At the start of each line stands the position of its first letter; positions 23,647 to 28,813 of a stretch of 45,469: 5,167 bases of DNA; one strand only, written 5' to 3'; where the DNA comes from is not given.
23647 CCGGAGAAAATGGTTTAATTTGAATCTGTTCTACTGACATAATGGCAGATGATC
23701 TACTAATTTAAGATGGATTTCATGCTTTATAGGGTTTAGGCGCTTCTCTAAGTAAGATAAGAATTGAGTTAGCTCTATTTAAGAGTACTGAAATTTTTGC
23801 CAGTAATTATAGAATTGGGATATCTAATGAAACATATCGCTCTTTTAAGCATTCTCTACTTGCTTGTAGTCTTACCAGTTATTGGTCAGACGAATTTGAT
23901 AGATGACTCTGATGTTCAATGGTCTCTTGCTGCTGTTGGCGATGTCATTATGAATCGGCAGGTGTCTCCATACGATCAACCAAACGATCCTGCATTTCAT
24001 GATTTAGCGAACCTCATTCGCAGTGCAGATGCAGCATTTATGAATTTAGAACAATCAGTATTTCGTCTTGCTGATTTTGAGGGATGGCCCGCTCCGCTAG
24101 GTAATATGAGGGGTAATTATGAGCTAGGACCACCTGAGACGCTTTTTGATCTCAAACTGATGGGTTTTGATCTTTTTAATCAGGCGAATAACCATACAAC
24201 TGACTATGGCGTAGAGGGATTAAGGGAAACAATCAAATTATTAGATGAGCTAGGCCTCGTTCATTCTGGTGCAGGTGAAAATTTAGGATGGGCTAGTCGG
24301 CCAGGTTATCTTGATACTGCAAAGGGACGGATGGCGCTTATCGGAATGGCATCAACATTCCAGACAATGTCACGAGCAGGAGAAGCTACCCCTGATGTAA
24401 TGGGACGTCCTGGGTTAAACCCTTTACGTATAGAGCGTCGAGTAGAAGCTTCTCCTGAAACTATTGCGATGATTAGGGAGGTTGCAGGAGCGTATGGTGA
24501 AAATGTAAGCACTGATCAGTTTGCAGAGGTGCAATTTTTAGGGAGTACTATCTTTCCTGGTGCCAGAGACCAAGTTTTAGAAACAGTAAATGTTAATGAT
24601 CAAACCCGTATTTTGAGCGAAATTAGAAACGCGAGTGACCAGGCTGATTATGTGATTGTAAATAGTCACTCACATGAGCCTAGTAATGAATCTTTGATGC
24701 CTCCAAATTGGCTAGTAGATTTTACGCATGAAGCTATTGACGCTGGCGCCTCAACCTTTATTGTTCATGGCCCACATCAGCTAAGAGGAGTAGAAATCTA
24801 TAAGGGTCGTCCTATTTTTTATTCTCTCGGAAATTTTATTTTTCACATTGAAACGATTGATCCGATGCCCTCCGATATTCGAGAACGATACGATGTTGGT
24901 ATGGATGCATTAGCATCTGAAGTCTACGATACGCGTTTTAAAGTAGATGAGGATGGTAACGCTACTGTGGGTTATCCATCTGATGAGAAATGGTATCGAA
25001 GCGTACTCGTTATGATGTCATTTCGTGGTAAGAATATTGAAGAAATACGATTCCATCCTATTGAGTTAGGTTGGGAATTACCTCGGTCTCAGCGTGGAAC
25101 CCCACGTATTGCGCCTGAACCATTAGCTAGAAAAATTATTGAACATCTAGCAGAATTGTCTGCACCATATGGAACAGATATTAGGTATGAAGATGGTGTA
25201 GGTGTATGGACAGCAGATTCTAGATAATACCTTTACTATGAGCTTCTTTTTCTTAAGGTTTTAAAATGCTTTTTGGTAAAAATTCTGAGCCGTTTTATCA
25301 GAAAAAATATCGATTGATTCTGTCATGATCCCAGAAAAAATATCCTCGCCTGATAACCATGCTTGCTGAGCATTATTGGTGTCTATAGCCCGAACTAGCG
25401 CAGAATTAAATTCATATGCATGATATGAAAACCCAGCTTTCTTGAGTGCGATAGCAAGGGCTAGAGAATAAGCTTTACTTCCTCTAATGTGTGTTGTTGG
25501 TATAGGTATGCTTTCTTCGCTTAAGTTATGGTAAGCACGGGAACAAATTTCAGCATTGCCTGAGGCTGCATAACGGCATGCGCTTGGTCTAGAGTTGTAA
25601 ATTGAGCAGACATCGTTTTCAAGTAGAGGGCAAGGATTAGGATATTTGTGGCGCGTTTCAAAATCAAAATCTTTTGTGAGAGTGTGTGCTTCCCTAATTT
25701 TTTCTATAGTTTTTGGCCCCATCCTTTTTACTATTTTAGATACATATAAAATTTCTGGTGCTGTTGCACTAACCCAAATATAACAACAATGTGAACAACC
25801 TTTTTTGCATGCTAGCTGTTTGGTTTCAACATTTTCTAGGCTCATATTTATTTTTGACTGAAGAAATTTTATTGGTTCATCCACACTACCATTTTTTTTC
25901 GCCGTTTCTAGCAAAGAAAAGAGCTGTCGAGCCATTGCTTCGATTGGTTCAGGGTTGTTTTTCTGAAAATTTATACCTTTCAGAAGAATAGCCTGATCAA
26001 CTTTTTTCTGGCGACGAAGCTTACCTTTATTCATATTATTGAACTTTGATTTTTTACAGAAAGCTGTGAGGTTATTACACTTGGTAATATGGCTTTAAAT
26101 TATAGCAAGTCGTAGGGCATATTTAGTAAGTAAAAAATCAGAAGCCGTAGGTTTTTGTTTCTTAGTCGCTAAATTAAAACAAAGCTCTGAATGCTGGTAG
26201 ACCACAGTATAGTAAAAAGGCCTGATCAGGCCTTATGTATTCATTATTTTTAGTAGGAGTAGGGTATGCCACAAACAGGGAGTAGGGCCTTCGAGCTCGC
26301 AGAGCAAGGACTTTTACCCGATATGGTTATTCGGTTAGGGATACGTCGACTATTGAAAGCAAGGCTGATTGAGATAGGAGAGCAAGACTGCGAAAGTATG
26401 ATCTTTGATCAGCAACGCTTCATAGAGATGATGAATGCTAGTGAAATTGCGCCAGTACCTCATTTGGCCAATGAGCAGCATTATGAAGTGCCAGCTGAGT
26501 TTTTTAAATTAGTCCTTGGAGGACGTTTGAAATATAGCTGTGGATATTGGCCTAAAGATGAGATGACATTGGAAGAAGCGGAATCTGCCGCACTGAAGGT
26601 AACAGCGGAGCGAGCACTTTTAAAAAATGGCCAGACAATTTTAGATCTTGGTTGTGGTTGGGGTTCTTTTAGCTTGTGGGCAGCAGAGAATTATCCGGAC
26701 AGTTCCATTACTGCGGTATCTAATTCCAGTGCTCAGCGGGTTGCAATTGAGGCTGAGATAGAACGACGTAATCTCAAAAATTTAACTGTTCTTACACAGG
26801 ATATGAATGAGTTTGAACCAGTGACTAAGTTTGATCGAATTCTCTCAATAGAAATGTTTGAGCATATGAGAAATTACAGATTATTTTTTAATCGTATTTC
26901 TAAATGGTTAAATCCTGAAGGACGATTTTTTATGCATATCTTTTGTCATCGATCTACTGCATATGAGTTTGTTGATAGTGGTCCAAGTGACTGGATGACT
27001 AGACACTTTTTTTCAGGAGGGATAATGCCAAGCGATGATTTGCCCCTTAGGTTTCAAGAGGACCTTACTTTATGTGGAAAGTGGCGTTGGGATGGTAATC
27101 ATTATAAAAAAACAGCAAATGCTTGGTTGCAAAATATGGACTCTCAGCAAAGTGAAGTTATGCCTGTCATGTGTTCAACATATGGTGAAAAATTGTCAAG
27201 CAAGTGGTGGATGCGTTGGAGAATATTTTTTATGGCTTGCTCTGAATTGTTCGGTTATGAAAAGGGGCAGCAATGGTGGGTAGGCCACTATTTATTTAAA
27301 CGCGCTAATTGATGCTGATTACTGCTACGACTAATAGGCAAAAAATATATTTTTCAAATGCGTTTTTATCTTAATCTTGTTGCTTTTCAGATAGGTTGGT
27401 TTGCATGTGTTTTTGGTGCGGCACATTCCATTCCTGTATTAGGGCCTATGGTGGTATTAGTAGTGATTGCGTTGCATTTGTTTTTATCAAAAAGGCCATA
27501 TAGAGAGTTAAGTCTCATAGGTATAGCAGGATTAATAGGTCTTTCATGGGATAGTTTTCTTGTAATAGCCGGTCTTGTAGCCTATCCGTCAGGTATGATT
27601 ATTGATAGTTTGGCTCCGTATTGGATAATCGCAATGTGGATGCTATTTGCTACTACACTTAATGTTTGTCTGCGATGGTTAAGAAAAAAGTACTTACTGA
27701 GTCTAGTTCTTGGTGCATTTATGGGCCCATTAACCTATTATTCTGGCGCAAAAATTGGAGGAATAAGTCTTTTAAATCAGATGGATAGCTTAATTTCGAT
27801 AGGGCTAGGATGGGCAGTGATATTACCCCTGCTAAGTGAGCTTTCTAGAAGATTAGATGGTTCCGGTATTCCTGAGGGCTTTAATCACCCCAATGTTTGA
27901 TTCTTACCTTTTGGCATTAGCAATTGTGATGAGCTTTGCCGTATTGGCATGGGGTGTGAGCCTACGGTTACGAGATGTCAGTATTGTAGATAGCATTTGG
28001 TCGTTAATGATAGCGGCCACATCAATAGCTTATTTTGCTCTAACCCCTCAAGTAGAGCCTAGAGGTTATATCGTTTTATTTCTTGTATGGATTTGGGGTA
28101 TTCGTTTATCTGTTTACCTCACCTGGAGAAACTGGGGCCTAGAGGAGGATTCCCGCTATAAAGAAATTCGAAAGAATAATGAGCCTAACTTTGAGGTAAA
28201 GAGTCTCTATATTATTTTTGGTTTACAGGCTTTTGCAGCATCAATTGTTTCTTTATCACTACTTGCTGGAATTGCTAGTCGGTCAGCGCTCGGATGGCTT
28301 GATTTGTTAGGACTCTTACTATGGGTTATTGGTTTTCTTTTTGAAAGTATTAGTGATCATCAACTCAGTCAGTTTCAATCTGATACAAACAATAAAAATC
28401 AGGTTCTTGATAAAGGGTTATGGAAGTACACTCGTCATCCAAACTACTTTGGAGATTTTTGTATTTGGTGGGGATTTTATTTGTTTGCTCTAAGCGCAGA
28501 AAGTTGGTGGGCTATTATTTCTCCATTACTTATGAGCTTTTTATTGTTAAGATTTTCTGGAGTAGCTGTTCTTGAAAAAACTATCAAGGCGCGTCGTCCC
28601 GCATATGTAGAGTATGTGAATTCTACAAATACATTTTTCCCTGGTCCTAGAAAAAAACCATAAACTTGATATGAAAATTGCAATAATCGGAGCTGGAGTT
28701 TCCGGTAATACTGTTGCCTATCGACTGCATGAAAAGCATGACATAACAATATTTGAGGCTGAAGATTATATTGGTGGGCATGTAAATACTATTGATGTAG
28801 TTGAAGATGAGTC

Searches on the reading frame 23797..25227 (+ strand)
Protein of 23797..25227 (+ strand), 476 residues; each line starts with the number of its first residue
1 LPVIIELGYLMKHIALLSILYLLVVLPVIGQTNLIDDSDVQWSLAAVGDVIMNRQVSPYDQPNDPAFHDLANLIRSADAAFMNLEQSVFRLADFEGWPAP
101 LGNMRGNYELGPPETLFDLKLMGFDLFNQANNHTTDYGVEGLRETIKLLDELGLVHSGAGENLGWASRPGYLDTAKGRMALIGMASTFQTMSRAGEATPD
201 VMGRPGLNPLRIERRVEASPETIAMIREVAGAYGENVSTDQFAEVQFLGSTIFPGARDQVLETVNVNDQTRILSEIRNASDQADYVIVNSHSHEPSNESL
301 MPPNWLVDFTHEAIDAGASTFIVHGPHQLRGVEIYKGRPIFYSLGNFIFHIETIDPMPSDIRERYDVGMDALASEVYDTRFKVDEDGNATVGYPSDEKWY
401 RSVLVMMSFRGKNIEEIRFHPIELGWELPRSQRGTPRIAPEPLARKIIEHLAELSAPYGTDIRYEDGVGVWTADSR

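Call 8: search_protein_families(library=pfam, proteins=[window:23797-25227:+], max_evalue=0.001)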
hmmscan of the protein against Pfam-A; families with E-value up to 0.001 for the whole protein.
window:23797-25227:+ (476 aa): 1 family
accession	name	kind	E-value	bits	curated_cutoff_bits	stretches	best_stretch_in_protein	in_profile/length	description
PF09587.15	PGA_cap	-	1.7e-52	178.9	27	1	44-350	2-254/255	Bacterial capsule synthesis protein PGA_cap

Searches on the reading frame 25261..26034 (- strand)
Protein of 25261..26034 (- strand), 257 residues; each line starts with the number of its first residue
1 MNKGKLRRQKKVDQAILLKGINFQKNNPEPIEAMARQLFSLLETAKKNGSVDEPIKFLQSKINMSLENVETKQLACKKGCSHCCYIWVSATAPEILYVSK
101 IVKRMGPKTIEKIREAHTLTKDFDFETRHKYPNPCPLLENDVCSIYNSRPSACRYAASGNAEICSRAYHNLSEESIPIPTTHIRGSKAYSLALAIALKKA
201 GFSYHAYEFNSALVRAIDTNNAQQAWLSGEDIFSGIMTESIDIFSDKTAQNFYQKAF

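Call 8: search_protein_families(library=pfam, proteins=[window:25261-26034:-], max_evalue=0.001)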
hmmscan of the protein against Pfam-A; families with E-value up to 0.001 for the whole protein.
window:25261-26034:- (257 aa): 1 family
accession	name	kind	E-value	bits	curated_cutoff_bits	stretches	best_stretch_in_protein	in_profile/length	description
PF03692.20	CxxCxxCC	-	3.4e-08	34.5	23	1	75-157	1-70/85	Putative zinc- or iron-chelating domain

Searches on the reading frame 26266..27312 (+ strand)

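Call 9: search_protein_families(library=pfam, proteins=[window:26266-27312:+], max_evalue=0.001)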
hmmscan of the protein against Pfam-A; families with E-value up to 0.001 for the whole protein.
window:26266-27312:+ (348 aa): 11 families
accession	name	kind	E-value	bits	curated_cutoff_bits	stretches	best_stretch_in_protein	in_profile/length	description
PF02353.26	CMAS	-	1.6e-45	156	27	1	70-330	11-264/273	Mycolic acid cyclopropane synthetase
PF13649.12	Methyltransf_25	-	1.6e-13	51.6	27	1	125-219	1-97/97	Methyltransferase domain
PF13847.12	Methyltransf_31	-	1.4e-12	48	27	1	120-227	2-113/145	Methyltransferase domain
PF13489.12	Methyltransf_23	-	1.5e-12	48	27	1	116-230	15-123/164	Methyltransferase domain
PF08242.18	Methyltransf_12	-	1.1e-11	45.7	30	1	126-221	1-98/98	Methyltransferase domain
PF08241.18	Methyltransf_11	-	1.1e-11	45.6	21.2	1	126-222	1-94/95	Methyltransferase domain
PF05175.20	MTS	-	1.6e-08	34.9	23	1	121-195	31-105/170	Methyltransferase small domain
PF03848.20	TehB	-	1.1e-05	25.4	20.4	1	119-202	29-109/193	Tellurite resistance protein TehB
PF02390.23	Methyltransf_4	-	1.4e-05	25.1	24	1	123-182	3-63/173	Putative methyltransferase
PF01728.25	FtsJ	-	1.9e-05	25.1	24.1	1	115-191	15-86/181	FtsJ-like methyltransferase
PF01189.24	Methyltr_RsmB-F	-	1.9e-05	24.8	27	1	120-193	7-84/199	16S rRNA methyltransferase RsmB/F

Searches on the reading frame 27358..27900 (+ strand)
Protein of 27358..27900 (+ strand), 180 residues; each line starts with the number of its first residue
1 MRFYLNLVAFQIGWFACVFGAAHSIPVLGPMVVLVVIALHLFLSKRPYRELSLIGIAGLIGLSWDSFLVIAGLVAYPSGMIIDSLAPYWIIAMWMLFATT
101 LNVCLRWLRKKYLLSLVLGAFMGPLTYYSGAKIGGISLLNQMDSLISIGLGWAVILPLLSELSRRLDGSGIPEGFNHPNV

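Call 9: search_protein_families(library=pfam, proteins=[window:27358-27900:+], max_evalue=0.001)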
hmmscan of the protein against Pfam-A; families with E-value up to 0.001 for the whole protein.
window:27358-27900:+ (180 aa): 1 family
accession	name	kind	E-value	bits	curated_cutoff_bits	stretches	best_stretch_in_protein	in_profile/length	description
PF11086.13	DUF2878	-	1.2e-41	143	27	1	5-158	3-154/154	Protein of unknown function (DUF2878)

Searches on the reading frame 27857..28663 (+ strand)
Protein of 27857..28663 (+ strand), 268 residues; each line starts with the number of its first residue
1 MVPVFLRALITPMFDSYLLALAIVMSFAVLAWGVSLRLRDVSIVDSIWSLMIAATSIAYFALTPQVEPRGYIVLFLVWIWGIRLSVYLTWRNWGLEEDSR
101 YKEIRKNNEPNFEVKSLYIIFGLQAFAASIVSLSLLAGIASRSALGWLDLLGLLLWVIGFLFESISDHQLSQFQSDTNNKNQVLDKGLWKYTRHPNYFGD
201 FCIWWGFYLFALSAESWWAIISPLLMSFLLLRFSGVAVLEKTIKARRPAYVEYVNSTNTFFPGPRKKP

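Call 9: search_protein_families(library=pfam, proteins=[window:27857-28663:+], max_evalue=0.001)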
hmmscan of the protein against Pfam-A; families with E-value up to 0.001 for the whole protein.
window:27857-28663:+ (268 aa): 4 families
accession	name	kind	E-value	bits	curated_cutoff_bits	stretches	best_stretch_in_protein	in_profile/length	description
PF06966.17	DUF1295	-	4.5e-69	233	20.4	1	31-257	1-235/235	Protein of unknown function (DUF1295)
PF02544.21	Steroid_dh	-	7.5e-11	42.7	22.6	1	149-218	42-111/150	3-oxo-5-alpha-steroid 4-dehydrogenase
PF04191.18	PEMT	-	8.3e-07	29.8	25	1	150-233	4-92/105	Phospholipid methyltransferase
PF04140.19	ICMT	-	3.7e-05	24.5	24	1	178-229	30-81/95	Isoprenylcysteine carboxyl methyltransferase (ICMT) family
